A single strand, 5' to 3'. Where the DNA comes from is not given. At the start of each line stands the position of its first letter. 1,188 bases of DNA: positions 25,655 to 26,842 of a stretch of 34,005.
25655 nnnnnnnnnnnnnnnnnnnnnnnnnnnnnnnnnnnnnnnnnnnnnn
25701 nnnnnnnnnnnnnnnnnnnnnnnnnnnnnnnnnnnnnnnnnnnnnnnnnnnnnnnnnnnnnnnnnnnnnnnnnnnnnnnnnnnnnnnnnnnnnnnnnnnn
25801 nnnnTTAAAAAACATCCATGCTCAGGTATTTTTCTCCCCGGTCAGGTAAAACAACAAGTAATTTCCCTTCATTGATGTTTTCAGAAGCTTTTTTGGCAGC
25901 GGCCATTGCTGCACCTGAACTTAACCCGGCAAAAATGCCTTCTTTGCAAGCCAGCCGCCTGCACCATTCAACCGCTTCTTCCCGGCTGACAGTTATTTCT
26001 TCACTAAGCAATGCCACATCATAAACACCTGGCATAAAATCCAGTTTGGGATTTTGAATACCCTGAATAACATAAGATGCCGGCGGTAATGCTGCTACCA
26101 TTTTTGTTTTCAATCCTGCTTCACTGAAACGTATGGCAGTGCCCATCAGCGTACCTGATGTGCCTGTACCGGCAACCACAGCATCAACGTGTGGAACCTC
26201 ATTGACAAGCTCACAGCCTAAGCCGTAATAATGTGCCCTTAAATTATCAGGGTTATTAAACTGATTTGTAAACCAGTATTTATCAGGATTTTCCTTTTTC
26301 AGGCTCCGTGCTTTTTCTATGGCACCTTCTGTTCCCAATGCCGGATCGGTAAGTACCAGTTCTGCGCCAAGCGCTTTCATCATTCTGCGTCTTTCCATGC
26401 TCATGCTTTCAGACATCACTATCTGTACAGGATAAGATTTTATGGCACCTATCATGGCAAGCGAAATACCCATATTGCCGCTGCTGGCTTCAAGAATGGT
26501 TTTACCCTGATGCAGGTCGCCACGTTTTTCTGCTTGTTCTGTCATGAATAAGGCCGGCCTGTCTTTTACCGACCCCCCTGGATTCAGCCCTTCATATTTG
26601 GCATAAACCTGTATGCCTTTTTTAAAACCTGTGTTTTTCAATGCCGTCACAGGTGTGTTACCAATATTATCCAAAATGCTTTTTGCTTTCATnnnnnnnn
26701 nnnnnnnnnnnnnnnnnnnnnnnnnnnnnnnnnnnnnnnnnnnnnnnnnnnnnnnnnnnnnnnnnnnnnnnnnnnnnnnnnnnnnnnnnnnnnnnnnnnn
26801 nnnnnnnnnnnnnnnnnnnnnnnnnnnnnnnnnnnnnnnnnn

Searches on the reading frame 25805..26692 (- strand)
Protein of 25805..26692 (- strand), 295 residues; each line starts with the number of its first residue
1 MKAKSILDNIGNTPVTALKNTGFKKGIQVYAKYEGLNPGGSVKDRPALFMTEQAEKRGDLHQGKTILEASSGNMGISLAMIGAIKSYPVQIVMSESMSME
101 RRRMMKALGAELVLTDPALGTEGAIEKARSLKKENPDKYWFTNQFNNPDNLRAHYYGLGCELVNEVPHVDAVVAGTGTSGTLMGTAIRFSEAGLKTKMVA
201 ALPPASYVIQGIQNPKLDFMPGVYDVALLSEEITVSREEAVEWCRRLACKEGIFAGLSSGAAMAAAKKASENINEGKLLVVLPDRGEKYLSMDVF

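Call 7: search_protein_families(library=ncbifam, proteins=[window:25805-26692:-], max_evalue=0.01)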
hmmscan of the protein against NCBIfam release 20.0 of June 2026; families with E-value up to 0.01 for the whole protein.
window:25805-26692:- (295 aa): 37 families (the best 25 are shown)
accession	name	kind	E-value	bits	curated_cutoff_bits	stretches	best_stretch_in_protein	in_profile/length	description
TIGR01136.1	cysKM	subfamily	2.2e-94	316.2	344.15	1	7-295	2-299/299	cysteine synthase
TIGR01138.1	cysM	equivalog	1.1e-86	291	394.2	1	6-295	2-290/290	cysteine synthase B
TIGR01139.1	cysK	equivalog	3.7e-84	282.5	350.95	1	8-295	3-298/298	cysteine synthase A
NF008735.0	PRK11761.1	equivalog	1.1e-80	271.1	413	1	2-295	2-294/296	cysteine synthase CysM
NF007989.0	PRK10717.1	equivalog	1.3e-65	221.6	387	1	3-291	5-314/334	cysteine synthase A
TIGR01137.1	cysta_beta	equivalog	1.8e-62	211.5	510.25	1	4-291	3-307/457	cystathionine beta-synthase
TIGR03945.1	PLP_SbnA_fam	equivalog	3e-62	210.4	349.95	1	7-291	2-296/304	2,3-diaminopropionate biosynthesis protein SbnA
NF053679.1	CysteaSynCapA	equivalog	4.3e-49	167.1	600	2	4-197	8-204/329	cysteate synthase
NF005292.0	PRK06815.1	equivalog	7.7e-18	64.6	371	1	6-209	15-210/320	threonine/serine dehydratase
NF004170.0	PRK05638.1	equivalog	3.3e-16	58.9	421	2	10-135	64-182/442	threonine synthase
NF006094.0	PRK08246.1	subfamily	1e-15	58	331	1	4-201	15-198/310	serine/threonine dehydratase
NF004996.0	PRK06381.1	equivalog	4.2e-14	52.3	266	1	28-191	32-189/319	threonine synthase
TIGR01127.1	ilvA_1Cterm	equivalog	1.4e-13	50.6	378.75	1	25-187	13-167/380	threonine ammonia-lyase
NF045641.2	BHydaspDhtseBhcB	equivalog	3.2e-13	49.5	550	1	6-204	14-204/312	beta-hydroxyaspartate dehydratase BhcB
NF005147.0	PRK06608.1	equivalog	2.1e-12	46.5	380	1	10-203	22-207/339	serine/threonine dehydratase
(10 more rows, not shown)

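Call 8: find_related_loci(query=window:25805-26692:-, collection=genome_contigs, flank=3000)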
Query window:25805-26692:- (295 aa) in genome_contigs; peptide patterns used: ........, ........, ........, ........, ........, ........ (x = any residue, [..] = any of these).
103 stretches matched a pattern; 6 encode a relative of the query (tblastn E <= 1e-3); 6 distinct loci.
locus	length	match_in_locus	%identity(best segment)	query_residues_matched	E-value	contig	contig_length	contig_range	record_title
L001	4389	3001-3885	75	1-295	6e-156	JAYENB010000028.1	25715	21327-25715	MAG: Bacteroidota bacterium isolate MAG066 MAG066_28, whole genome shotgun sequence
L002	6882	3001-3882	73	2-295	6e-149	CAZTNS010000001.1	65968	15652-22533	MAG TPA_asm: uncultured Bacteroidales bacterium isolate SRP252850_co1_214 genome assembly, contig: NODE_478_length_65968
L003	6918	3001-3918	42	1-293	7e-60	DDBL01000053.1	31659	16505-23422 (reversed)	MAG TPA_asm: Leptospiraceae bacterium UBA2033 UBA2033_contig_311, whole genome shotgun sequence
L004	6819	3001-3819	34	29-290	8e-35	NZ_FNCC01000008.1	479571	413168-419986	Lentzea fradiae strain CGMCC 4.3506, whole genome shotgun sequence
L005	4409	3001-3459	29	26-187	9e-10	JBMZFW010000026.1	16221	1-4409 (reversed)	MAG: Alphaproteobacteria bacterium isolate ME_XS_2301_6_bin_53 ME_XS_2301_6_bin_53_27, whole genome shotgun sequence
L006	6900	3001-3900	36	3-290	7e-39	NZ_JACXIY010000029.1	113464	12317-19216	Paenibacillus arenilitoris strain IB182493 Contig_29, whole genome shotgun sequence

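Call 14: find_related_loci(query=A1, collection=metagenome_contigs, flank=1500)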
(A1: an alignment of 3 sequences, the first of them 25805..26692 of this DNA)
Query A1 (295 aa) in metagenome_contigs; peptide patterns used: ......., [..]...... (x = any residue, [..] = any of these).
600 stretches matched a pattern (row limit reached: there are more); 10 encode a relative of the query (tblastn E <= 1e-3); 10 distinct loci.
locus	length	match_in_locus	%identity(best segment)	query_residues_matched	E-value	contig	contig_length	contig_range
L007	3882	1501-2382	48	3-295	2e-88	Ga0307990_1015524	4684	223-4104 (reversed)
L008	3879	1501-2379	48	4-295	3e-88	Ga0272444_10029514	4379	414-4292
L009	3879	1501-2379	46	4-295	3e-88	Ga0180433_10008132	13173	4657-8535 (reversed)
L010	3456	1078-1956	48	4-295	7e-88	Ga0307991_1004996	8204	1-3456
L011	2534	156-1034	47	4-295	2e-87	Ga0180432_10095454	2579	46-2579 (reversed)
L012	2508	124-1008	45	2-295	6e-82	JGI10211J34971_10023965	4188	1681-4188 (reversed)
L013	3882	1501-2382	38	1-295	5e-61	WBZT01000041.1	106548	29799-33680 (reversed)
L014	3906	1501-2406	36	5-294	2e-46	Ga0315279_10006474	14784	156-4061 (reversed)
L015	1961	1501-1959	42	4-153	2e-33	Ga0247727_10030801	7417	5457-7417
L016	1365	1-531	31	127-294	1e-21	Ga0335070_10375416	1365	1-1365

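Call 16: find_homologous_proteins(query=window:25805-26692:-, max_evalue=1e-60)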
Query window:25805-26692:- (295 aa): 1476 proteins with E <= 1e-60 among 8000 candidates; the best 120 are listed.
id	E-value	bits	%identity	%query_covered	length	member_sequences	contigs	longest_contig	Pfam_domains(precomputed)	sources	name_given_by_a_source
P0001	7.3e-190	647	99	100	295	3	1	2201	PF00291.32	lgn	-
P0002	2.4e-144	498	75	100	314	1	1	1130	PF00291.32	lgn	-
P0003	4.7e-144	497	75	100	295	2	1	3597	PF00291.32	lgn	-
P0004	6.6e-143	493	74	99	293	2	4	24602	PF00291.32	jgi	jgi:cysteine synthase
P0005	9.5e-137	473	75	95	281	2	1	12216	PF00291.32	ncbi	-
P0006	1.5e-103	364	57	100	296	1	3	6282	PF00291.32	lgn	-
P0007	2.5e-102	360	56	100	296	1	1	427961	PF00291.32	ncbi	-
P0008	1.3e-101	358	55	99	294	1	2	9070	PF00291.32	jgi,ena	-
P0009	1.4e-101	358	55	99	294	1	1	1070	PF00291.32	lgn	-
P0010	1.8e-101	357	55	99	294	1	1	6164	PF00291.32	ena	-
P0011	1.4e-100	354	55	99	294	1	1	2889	PF00291.32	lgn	-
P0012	1.5e-100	354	55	99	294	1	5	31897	PF00291.32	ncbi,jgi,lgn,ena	-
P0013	3.4e-100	353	55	100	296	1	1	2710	PF00291.32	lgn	-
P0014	3.7e-100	353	56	99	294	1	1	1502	PF00291.32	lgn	-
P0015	7.3e-100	352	57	99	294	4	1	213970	PF00291.32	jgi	jgi:cysteine synthase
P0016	9.3e-100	352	55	99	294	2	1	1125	PF00291.32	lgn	-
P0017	1.4e-99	351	55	99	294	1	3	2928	PF00291.32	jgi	jgi:cysteine synthase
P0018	2.0e-99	351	56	100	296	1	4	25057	PF00291.32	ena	-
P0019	2.4e-99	350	55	100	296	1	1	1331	PF00291.32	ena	-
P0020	3.7e-99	350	56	100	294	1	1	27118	PF00291.32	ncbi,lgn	-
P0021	7.2e-99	349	55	99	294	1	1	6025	PF00291.32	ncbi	-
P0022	7.6e-99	349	55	100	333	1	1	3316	PF00291.32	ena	-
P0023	1.2e-98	348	55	100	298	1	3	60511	PF00291.32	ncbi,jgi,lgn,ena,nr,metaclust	ncbi:MAG: cysteine synthase, cysteine synthase B [Candidatus Peregrinibacteria bacterium GW2011_GWF2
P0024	1.3e-98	348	55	99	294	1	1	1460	PF00291.32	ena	-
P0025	1.8e-98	347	55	99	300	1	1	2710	PF00291.32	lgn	-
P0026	1.9e-98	347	55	99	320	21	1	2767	PF00291.32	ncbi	-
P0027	2.4e-98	347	58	92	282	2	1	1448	PF00291.32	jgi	-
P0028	2.4e-98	347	54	100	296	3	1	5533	PF00291.32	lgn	-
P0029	2.5e-98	347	55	99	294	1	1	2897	PF00291.32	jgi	-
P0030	5.1e-98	346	52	100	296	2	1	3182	PF00291.32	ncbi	-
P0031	5.5e-98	346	54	99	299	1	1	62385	PF00291.32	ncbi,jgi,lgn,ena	-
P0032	6.2e-98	346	54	99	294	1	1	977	PF00291.32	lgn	-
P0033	6.2e-98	346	54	99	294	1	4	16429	PF00291.32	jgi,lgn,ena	-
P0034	7.8e-98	345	54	99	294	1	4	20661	PF00291.32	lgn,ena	-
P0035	1.2e-97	345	55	100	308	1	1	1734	PF00291.32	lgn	-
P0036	1.6e-97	344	54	100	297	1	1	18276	PF00291.32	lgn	-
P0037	1.6e-97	344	54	99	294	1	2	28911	PF00291.32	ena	-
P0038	1.6e-97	344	54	99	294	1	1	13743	PF00291.32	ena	-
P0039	2.0e-97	344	54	100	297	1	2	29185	PF00291.32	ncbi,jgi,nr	ncbi:MAG: PLP-dependent cysteine synthase family protein [Parcubacteria group bacterium]|nr:PLP-depe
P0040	2.1e-97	344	54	99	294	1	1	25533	PF00291.32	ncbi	-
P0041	2.7e-97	344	54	99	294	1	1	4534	PF00291.32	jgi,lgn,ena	-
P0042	2.7e-97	344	54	99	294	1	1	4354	PF00291.32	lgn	-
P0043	3.5e-97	343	54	100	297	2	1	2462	PF00291.32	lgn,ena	-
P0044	4.0e-97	343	54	99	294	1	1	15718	PF00291.32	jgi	-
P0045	4.0e-97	343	54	99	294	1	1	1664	PF00291.32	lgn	-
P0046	4.4e-97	343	56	92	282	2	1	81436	PF00291.32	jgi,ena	-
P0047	5.1e-97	343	54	99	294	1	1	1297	PF00291.32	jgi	-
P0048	9.5e-97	342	55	100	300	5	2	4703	PF00291.32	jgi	jgi:cysteine synthase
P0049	1.1e-96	342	55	99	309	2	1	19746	PF00291.32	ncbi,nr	ncbi:MAG: cysteine synthase family protein [Bacteroidales bacterium]|nr:cysteine synthase family pro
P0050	1.1e-96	342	54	99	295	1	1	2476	PF00291.32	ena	-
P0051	1.3e-96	341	54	100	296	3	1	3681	PF00291.32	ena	-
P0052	2.4e-96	341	54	99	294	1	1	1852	PF00291.32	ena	-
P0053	2.5e-96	340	54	100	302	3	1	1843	PF00291.32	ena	-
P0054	2.7e-96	340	54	99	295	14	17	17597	PF00291.32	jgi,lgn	jgi:cysteine synthase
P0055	4.3e-96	340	57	92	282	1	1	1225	PF00291.32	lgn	-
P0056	7.9e-96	339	53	99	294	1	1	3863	PF00291.32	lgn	-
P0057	8.6e-96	339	56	92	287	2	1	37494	PF00291.32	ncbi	-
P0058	2.2e-95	337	55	100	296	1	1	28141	PF00291.32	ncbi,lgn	ncbi:MAG: cysteine synthase family protein [Candidatus Moraniibacteriota bacterium]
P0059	2.7e-95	337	53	99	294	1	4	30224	PF00291.32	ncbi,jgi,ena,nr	ncbi:MAG TPA: cysteine synthase family protein [Bacteroidales bacterium]|nr:cysteine synthase family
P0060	2.7e-95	337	53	99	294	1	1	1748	PF00291.32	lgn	-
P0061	3.4e-95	337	53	99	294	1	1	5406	PF00291.32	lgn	-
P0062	5.2e-95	336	53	100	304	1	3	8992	PF00291.32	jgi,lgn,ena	-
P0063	5.7e-95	336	54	98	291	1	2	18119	PF00291.32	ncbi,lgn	-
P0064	5.8e-95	336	52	100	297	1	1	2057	PF00291.32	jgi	jgi:cysteine synthase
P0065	6.4e-95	336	53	100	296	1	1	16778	PF00291.32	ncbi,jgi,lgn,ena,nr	ncbi:cysteine synthase family protein [Patescibacteria group bacterium]|nr:cysteine synthase family 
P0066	1.0e-94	335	53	99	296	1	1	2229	PF00291.32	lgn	-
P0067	1.4e-94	335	55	99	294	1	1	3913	PF00291.32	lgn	-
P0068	1.4e-94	335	53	99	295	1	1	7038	PF00291.32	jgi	-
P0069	2.0e-94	334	53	100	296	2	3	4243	PF00291.32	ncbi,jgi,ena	-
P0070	2.1e-94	334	53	100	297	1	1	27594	PF00291.32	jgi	-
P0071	2.3e-94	334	53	99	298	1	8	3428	PF00291.32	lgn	-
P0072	2.6e-94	334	55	92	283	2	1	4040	PF00291.32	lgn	-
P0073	4.2e-94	333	52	100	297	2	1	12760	PF00291.32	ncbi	-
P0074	4.3e-94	333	53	99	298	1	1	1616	PF00291.32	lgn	-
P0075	4.4e-94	333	54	100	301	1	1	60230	PF00291.32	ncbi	ncbi:MAG: cysteine synthase family protein [Patescibacteria group bacterium]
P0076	6.2e-94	333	53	100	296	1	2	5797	PF00291.32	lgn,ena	-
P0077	8.5e-94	332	53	99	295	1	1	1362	PF00291.32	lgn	-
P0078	8.5e-94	332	52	99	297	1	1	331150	PF00291.32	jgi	jgi:cysteine synthase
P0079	1.1e-93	332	52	99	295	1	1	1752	PF00291.32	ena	-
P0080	1.1e-93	332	53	100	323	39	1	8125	PF00291.32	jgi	-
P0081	1.7e-93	331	52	100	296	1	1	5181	PF00291.32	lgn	-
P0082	1.8e-93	331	54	99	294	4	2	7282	PF00291.32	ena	-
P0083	1.9e-93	331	53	100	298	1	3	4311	PF00291.32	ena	-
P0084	1.9e-93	331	54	95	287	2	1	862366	PF00291.32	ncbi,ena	-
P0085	4.1e-93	330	56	92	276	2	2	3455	PF00291.32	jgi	jgi:cysteine synthase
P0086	4.4e-93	330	53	99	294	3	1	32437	PF00291.32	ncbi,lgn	-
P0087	1.0e-92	329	56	91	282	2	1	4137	PF00291.32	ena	-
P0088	1.1e-92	328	51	100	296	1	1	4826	PF00291.32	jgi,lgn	-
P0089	1.3e-92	328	53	100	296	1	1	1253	PF00291.32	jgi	-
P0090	2.1e-92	328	53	100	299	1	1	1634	PF00291.32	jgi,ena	-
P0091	2.1e-92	328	53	98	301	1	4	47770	PF00291.32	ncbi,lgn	-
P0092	4.7e-92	326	53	100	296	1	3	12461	PF00291.32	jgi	-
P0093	1.6e-91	325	55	94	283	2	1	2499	PF00291.32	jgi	-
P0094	2.8e-91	324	51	100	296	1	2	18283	PF00291.32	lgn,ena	-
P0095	3.0e-91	324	50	100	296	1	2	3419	PF00291.32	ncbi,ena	-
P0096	5.2e-91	323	51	100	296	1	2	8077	PF00291.32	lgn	-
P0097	5.8e-91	323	53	100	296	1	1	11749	PF00291.32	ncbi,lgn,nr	ncbi:cysteine synthase family protein [candidate division WOR-3 bacterium]|nr:cysteine synthase fami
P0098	1.1e-90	322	52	99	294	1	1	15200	PF00291.32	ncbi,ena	-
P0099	1.1e-89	319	53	100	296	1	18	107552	PF00291.32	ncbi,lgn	-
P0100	1.5e-89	318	51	100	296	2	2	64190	PF00291.32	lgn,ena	-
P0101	3.6e-89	317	48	100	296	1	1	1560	PF00291.32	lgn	-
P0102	3.9e-89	317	54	98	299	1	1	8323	PF00291.32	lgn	-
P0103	6.2e-89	316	50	99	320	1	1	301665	PF00291.32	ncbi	-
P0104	7.8e-89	316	53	94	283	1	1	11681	PF00291.32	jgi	-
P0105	1.4e-88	315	51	99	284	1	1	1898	PF00291.32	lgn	-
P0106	2.2e-88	314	53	92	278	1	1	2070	PF00291.32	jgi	jgi:cysteine synthase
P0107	2.3e-88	314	53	100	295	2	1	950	PF00291.32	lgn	-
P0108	3.0e-88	314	53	99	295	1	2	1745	PF00291.32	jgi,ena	-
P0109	1.0e-87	312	53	100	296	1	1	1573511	PF00291.32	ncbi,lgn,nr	ncbi:MAG: PLP-dependent cysteine synthase family protein [Candidatus Krumholzibacteriota bacterium]|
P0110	1.1e-87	312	51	100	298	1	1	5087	PF00291.32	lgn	-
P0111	7.0e-87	309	50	100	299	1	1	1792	PF00291.32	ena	-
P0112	7.5e-87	309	56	99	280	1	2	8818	PF00291.32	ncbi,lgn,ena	-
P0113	8.2e-86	306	49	100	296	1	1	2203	PF00291.32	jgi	jgi:cysteine synthase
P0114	1.0e-85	306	49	100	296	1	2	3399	PF00291.32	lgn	-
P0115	2.6e-85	304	54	99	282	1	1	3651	PF00291.32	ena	-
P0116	2.7e-85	304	51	99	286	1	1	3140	PF00291.32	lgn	-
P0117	2.7e-85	304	50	100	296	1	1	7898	PF00291.32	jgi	jgi:cysteine synthase B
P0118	9.2e-85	303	51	100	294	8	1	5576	PF00291.32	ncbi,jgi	ncbi:MAG: cysteine synthase family protein [Candidatus Gracilibacteria bacterium]|jgi:cysteinyl-tRNA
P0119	3.5e-84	301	47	100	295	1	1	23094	PF00291.32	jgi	jgi:cysteine synthase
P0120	5.5e-84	300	51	97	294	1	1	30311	PF00291.32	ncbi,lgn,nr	ncbi:cysteine synthase family protein [Candidatus Gracilibacteria bacterium]|nr:cysteine synthase fa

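Call 17: find_encoding_contigs(protein=P0004, flank=3000, max_places=6)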
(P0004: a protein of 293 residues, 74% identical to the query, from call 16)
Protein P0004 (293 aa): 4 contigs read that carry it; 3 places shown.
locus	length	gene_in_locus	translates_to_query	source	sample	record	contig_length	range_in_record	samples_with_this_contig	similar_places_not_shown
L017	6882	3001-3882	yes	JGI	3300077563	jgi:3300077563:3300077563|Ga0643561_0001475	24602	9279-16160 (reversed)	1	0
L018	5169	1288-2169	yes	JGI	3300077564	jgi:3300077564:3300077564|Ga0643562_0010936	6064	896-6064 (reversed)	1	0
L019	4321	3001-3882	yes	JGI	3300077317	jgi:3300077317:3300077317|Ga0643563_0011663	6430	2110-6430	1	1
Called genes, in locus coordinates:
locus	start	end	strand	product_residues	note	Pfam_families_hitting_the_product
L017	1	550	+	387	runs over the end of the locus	PF00465:Fe-ADH, PF13685:Fe-ADH_2 (weak), PF25137:ADH_Fe_C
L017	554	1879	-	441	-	PF02881:SRP54_N, PF06414:Zeta_toxin (weak), PF00448:SRP54, PF02978:SRP_SPB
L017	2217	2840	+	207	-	PF13505:OMP_b-brl (weak)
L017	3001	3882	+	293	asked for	PF00291:PALP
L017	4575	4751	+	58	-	-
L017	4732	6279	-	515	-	PF00171:Aldedh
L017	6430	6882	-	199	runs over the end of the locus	PF02397:Bac_transf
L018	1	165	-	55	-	?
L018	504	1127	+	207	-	PF13505:OMP_b-brl (weak)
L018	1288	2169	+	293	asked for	PF00291:PALP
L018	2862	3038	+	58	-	-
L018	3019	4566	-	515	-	PF00171:Aldedh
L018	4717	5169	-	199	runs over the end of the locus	PF02397:Bac_transf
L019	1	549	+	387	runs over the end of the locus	PF00465:Fe-ADH, PF13685:Fe-ADH_2 (weak), PF25137:ADH_Fe_C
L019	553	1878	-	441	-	PF02881:SRP54_N, PF06414:Zeta_toxin (weak), PF00448:SRP54, PF02978:SRP_SPB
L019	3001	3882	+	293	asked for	PF00291:PALP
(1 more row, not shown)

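Call 18: find_encoding_contigs(protein=P0003, flank=3000, max_places=4)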
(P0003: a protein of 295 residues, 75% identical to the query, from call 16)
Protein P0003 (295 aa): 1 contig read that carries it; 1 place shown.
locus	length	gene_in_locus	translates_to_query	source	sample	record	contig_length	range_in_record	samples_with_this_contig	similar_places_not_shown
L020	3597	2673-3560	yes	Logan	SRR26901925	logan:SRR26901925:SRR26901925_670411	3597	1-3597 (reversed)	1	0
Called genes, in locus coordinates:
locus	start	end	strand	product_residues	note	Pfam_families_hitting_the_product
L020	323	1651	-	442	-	PF02881:SRP54_N, PF06414:Zeta_toxin (weak), PF00448:SRP54, PF02978:SRP_SPB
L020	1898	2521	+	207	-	PF13505:OMP_b-brl (weak)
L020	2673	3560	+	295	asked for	PF00291:PALP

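Call 19: find_encoding_contigs(protein=P0005, flank=3000, max_places=4)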
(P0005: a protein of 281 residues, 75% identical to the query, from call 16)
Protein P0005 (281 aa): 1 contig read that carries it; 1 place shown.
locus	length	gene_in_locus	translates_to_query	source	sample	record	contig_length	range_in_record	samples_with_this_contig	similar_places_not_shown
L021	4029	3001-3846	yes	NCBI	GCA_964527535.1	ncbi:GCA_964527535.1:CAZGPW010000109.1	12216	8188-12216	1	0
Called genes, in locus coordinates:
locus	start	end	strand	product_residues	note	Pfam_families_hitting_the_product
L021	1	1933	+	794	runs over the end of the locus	PF00912:Transgly, PF06832:BiPBP_C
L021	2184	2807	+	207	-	PF13505:OMP_b-brl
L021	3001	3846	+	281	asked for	PF00291:PALP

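Call 20: find_encoding_contigs(protein=P0002, flank=3000, max_places=4)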
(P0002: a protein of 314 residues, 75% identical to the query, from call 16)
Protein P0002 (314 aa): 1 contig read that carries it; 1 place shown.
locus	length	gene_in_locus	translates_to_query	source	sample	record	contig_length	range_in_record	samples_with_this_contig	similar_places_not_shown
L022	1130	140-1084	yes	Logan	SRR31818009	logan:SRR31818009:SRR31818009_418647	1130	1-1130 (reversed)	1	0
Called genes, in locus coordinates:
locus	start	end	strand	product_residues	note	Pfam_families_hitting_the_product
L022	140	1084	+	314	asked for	PF00291:PALP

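Call 22: find_encoding_contigs(protein=P0007, flank=1500, max_places=3)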
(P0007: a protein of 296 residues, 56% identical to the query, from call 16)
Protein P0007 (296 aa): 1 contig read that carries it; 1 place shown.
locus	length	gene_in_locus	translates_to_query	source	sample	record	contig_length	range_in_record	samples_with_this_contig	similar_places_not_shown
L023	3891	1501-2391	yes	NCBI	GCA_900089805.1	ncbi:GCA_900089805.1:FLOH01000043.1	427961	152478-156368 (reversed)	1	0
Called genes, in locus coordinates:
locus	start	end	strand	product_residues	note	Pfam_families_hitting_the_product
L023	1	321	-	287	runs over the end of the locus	PF02899:Phage_int_SAM_1, PF13495:Phage_int_SAM_4, PF00589:Phage_integrase, PF22823:MrpR_C_cat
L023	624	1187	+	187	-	PF28474:DUF8412, PF13376:OmdA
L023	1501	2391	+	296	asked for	PF00291:PALP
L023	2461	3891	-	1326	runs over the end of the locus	PF04997:RNA_pol_Rpb1_1, PF00623:RNA_pol_Rpb1_2, PF04983:RNA_pol_Rpb1_3, PF05000:RNA_pol_Rpb1_4 (weak), PF04998:RNA_pol_Rpb1_5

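Call 23: find_encoding_contigs(protein=P0049, flank=1500, max_places=3)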
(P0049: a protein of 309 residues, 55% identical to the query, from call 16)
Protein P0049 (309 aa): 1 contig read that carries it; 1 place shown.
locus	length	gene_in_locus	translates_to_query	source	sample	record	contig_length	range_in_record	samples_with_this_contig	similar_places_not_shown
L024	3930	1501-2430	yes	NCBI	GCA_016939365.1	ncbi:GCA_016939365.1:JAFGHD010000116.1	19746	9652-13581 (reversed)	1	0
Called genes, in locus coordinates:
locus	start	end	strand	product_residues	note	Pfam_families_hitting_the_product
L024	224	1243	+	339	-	PF01063:Aminotran_4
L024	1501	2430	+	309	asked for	PF00291:PALP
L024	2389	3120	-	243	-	PF01507:PAPS_reduct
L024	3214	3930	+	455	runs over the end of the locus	PF01225:Mur_ligase, PF08245:Mur_ligase_M, PF02875:Mur_ligase_C (weak)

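Call 24: find_encoding_contigs(protein=P0059, flank=1500, max_places=3)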
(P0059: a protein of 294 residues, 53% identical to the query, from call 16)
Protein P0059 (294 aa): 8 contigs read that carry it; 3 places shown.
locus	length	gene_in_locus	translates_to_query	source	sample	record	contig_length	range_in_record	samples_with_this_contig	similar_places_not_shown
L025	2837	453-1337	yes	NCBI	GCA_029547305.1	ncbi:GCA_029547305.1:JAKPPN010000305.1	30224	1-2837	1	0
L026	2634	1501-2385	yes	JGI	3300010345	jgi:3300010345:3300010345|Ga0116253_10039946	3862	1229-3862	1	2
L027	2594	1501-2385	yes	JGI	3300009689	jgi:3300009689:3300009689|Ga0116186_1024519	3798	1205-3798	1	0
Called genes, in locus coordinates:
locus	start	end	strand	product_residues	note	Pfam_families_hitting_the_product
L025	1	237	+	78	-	?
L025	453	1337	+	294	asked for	PF00291:PALP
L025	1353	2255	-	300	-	-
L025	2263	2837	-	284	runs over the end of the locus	PF01569:PAP2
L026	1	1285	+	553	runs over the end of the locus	PF07498:Rho_N, PF07497:Rho_RNA_bind, PF00006:ATP-synt_ab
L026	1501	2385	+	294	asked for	PF00291:PALP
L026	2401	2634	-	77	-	?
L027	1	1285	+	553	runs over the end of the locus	PF07498:Rho_N, PF07497:Rho_RNA_bind, PF00006:ATP-synt_ab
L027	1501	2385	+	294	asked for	PF00291:PALP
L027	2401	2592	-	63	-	?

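Call 25: find_encoding_contigs(protein=P0006, flank=1500, max_places=3)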
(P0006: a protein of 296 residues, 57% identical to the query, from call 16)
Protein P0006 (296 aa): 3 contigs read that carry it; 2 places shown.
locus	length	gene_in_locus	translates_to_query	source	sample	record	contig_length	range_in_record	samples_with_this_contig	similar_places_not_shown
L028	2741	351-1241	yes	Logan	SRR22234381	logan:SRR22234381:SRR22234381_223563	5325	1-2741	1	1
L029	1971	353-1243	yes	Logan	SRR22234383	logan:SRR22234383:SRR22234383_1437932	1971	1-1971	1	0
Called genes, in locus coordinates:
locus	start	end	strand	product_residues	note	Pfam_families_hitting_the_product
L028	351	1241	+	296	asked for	PF00291:PALP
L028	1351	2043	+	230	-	PF01177:Asp_Glu_race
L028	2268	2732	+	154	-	-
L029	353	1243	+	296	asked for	PF00291:PALP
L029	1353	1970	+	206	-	?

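Call 32: find_encoding_contigs(protein=P0023, flank=1500, max_places=3)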
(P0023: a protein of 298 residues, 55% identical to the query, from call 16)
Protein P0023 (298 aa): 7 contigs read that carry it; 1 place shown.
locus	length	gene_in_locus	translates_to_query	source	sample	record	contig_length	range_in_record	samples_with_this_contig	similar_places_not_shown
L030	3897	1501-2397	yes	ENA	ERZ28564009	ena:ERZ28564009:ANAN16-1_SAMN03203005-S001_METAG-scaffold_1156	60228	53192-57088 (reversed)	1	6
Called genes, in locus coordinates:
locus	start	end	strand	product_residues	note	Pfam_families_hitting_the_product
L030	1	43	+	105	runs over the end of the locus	-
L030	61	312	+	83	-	PF09932:DUF2164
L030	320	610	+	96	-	-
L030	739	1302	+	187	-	-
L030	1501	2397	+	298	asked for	PF00291:PALP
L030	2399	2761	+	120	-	-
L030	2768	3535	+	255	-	PF03848:TehB (weak), PF01209:Ubie_methyltran (faint), PF13489:Methyltransf_23, PF13847:Methyltransf_31, PF08241:Methyltransf_11, PF08242:Methyltransf_12, PF13649:Methyltransf_25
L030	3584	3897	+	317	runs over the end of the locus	PF01515:PTA_PTB (weak)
